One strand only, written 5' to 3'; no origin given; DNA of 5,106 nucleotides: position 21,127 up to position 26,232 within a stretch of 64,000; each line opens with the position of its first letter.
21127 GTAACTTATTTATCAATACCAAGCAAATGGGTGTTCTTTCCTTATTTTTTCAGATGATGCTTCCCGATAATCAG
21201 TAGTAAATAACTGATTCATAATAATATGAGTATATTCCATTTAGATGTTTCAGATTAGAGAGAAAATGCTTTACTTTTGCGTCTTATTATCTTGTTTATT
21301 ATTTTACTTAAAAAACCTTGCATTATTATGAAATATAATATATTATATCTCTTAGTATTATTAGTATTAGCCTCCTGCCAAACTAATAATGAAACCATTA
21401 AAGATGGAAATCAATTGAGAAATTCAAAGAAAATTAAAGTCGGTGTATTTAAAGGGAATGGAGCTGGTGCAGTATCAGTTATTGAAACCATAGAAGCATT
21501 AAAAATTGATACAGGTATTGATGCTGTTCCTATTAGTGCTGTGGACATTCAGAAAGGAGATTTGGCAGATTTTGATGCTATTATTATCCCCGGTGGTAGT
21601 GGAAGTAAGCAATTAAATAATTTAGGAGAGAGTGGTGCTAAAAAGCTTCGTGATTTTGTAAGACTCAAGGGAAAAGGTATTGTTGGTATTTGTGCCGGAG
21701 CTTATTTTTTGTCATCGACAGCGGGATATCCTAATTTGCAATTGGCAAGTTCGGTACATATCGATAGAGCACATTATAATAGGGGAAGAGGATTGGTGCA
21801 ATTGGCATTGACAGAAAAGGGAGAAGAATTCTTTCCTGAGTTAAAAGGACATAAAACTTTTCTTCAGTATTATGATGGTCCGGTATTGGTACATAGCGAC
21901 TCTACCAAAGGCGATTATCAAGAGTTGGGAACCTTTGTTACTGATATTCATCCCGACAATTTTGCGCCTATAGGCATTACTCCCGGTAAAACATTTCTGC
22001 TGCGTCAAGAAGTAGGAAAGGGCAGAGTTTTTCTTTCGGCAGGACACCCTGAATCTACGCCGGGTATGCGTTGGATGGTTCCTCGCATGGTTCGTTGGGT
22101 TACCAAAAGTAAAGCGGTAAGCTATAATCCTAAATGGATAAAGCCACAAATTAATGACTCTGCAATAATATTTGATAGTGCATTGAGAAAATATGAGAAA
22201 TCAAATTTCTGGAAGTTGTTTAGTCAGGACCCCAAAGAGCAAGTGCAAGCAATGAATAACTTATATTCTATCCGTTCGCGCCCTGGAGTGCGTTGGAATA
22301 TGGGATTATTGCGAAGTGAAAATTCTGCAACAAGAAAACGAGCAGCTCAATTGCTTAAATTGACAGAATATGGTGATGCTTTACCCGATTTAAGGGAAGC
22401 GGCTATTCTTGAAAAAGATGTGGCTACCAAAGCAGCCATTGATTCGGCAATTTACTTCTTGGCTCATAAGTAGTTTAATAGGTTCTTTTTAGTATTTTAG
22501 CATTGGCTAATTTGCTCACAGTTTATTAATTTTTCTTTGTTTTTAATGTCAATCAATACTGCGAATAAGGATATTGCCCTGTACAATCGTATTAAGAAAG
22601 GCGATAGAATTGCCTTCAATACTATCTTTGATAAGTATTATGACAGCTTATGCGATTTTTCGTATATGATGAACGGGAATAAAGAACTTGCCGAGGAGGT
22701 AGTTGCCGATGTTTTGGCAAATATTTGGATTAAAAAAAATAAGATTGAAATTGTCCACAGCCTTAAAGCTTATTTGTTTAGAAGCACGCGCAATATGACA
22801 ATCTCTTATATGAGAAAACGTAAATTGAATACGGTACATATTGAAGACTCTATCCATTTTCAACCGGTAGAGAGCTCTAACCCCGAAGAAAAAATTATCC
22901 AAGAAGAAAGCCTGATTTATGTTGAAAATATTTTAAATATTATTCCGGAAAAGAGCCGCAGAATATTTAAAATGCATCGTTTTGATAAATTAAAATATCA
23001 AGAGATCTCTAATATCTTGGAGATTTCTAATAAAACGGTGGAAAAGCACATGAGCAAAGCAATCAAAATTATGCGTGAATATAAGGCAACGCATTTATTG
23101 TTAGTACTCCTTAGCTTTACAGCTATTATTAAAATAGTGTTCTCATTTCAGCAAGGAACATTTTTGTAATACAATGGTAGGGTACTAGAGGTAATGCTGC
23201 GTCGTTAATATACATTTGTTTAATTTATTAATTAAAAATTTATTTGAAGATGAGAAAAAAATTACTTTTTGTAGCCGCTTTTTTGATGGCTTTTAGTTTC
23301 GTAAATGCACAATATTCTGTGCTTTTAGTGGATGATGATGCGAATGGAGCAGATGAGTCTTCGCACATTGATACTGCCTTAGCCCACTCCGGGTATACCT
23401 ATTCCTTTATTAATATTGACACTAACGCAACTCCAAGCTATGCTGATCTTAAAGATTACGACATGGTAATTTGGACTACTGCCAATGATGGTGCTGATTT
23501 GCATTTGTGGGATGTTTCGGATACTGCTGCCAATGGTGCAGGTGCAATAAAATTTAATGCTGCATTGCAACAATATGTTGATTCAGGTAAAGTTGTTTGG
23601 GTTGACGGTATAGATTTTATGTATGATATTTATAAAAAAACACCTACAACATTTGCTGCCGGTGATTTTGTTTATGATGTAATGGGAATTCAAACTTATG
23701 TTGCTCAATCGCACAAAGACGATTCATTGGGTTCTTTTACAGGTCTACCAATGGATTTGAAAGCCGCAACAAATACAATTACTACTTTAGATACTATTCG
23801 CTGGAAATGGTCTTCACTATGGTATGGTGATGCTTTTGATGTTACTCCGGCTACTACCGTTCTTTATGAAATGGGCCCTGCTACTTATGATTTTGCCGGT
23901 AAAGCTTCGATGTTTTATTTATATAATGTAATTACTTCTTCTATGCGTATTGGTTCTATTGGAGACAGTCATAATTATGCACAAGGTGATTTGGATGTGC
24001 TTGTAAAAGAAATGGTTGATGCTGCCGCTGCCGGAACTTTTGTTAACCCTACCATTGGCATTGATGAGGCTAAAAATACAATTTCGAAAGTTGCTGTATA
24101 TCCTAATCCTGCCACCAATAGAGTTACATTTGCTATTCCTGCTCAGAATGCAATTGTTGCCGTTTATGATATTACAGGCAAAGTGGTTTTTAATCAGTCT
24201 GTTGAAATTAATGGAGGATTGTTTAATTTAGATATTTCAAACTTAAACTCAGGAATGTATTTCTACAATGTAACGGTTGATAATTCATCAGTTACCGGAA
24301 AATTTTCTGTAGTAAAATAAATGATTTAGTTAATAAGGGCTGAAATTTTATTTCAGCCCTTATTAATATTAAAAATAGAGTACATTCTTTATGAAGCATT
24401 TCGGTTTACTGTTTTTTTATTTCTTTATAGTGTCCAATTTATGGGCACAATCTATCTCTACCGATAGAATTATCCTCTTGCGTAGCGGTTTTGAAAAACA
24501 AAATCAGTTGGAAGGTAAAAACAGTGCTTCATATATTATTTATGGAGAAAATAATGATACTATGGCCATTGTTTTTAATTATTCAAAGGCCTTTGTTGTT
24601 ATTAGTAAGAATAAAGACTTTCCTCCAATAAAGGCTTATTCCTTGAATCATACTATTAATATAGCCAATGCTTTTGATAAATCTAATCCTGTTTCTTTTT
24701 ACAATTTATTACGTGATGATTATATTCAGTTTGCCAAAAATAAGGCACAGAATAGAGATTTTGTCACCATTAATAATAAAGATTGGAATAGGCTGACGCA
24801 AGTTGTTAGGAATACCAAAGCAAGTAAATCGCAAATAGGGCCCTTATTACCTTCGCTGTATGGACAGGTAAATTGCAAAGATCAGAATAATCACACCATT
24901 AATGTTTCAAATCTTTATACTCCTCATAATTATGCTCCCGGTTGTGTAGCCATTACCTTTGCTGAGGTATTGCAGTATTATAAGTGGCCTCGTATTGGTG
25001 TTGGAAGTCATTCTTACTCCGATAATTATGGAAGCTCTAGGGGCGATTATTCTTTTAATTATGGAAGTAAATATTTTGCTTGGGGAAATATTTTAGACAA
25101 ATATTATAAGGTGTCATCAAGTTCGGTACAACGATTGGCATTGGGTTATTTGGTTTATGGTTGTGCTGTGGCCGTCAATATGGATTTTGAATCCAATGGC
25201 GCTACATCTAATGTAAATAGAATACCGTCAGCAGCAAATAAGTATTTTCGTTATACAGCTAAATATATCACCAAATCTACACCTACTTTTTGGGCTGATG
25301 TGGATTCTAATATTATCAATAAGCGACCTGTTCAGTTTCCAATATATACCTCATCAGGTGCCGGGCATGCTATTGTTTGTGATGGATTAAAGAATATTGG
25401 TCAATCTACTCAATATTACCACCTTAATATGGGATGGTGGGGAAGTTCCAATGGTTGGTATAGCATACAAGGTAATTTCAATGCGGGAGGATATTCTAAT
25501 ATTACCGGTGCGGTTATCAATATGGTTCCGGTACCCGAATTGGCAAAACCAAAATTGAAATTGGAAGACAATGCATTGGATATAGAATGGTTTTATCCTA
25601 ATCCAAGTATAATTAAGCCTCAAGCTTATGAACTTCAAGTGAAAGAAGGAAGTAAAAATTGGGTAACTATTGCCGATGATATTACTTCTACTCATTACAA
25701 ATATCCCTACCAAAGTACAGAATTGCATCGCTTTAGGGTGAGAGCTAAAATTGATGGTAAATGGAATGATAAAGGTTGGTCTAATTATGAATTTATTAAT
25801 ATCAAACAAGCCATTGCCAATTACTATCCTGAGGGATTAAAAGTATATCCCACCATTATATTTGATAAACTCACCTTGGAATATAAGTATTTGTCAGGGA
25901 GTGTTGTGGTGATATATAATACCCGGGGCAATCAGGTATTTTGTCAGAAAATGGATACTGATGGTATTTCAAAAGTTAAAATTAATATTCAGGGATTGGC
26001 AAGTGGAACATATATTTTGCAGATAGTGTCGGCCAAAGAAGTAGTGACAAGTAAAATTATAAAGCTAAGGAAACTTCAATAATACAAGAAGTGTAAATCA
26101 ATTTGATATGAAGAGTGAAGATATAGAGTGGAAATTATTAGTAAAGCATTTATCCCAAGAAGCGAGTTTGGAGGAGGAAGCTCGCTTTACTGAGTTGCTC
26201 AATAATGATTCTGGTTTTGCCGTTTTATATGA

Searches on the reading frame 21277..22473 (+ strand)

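Call 8: search_protein_families(library=ncbifam, proteins=[window:21277-22473:+], max_evalue=0.00001)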
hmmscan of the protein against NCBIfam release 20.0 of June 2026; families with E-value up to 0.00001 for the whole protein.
window:21277-22473:+ (398 aa): 0 families

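Call 76: search_protein_families(library=pfam, proteins=[window:21277-22473:+], max_evalue=0.001)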
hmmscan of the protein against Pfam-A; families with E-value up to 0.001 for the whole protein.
window:21277-22473:+ (398 aa): 4 families
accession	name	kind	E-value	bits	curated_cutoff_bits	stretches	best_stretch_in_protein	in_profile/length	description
PF09825.15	BPL_N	-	2.1e-13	50.3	24.2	1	54-151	2-101/283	Biotin-protein ligase, N terminal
PF01965.30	DJ-1_PfpI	-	1.2e-07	32.1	26.6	1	91-165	54-127/165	DJ-1/PfpI family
PF01174.25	SNO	-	2.3e-06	28.1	27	1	91-167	26-105/188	SNO glutamine amidotransferase family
PF07685.20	GATase_3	-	6.5e-05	23.1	27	1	85-148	26-91/196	CobB/CobQ-like glutamine amidotransferase domain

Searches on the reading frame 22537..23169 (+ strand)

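Call 8: search_protein_families(library=ncbifam, proteins=[window:22537-23169:+], max_evalue=0.00001)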
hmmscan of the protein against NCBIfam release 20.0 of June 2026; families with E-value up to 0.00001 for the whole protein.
window:22537-23169:+ (210 aa): 80 families (the best 25 are shown)
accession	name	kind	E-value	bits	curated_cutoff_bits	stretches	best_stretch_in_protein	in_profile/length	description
TIGR02985.1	Sig70_bacteroi1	subfamily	1.4e-39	136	126.4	1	26-181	2-160/162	RNA polymerase sigma-70 factor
NF058625.1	sigma_PG0214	equivalog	7.2e-28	97.4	130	1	26-181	5-159/170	GFO_1088 family ECF-type sigma factor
TIGR02937.1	sigma70-ECF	superfamily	2.4e-24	85.8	42.9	1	26-182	2-164/165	sigma-70 family RNA polymerase sigma factor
NF009166.1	PRK12513.1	equivalog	7.6e-19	68.2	206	1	8-184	5-187/193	RNA polymerase sigma factor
NF009179.0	PRK12527.1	equivalog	2.2e-18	66.8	162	1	32-180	2-150/159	RNA polymerase sigma factor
TIGR02948.1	SigW_bacill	equivalog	1.9e-17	63.9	243.1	1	17-180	10-181/187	RNA polymerase sigma factor SigW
NF005448.0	PRK07037.1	equivalog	2.3e-17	63.2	190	1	36-179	23-167/186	RNA polymerase factor sigma-70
NF007223.0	PRK09641.1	equivalog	3.3e-17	62.9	209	1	17-180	10-181/187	RNA polymerase sigma factor SigW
NF009168.0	PRK12515.1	subfamily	1e-16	61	236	1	6-179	3-175/189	RNA polymerase sigma factor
TIGR02983.1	SigE-fam_strep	subfamily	2.1e-16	60.2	141.55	1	25-183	6-158/162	SigE family RNA polymerase sigma factor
NF009172.0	PRK12519.1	subfamily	2.7e-16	59.7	222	1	9-181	13-187/194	RNA polymerase sigma factor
NF004113.0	PRK05602.1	equivalog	4.5e-16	59.1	208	1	7-181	27-199/211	RNA polymerase sigma factor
TIGR02950.1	SigM_subfam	subfamily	5.1e-16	58.9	147.95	1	28-181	3-156/159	RNA polymerase sigma factor, SigM family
TIGR02952.1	Sig70_famx2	equivalog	1.5e-15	57.5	206.45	1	17-180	3-167/170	ECF subfamily RNA polymerase sigma factor, BldN family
NF007216.0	PRK09638.1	equivalog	6.5e-15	55.3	194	1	12-181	5-173/180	RNA polymerase sigma factor SigY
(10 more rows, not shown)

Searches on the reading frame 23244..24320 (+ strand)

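Call 23: search_protein_families(library=pfam, proteins=[window:23244-24320:+], max_evalue=0.00001)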
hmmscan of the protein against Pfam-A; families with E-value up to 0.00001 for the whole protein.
window:23244-24320:+ (358 aa): 1 family
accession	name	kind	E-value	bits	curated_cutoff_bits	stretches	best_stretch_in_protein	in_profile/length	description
PF18962.6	Por_Secre_tail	-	1.8e-15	57.4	27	1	285-355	1-74/75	Secretion system C-terminal sorting domain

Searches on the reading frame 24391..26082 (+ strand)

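Call 23: search_protein_families(library=pfam, proteins=[window:24391-26082:+], max_evalue=0.00001)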
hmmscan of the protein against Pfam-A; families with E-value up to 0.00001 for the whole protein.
window:24391-26082:+ (563 aa): 2 families
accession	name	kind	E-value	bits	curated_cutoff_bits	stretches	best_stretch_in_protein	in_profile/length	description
PF01640.23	Peptidase_C10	-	1.1e-35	124.1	26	1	177-357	15-194/194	Peptidase C10 family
PF18962.6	Por_Secre_tail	-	5.2e-07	30.3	27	1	491-557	7-74/75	Secretion system C-terminal sorting domain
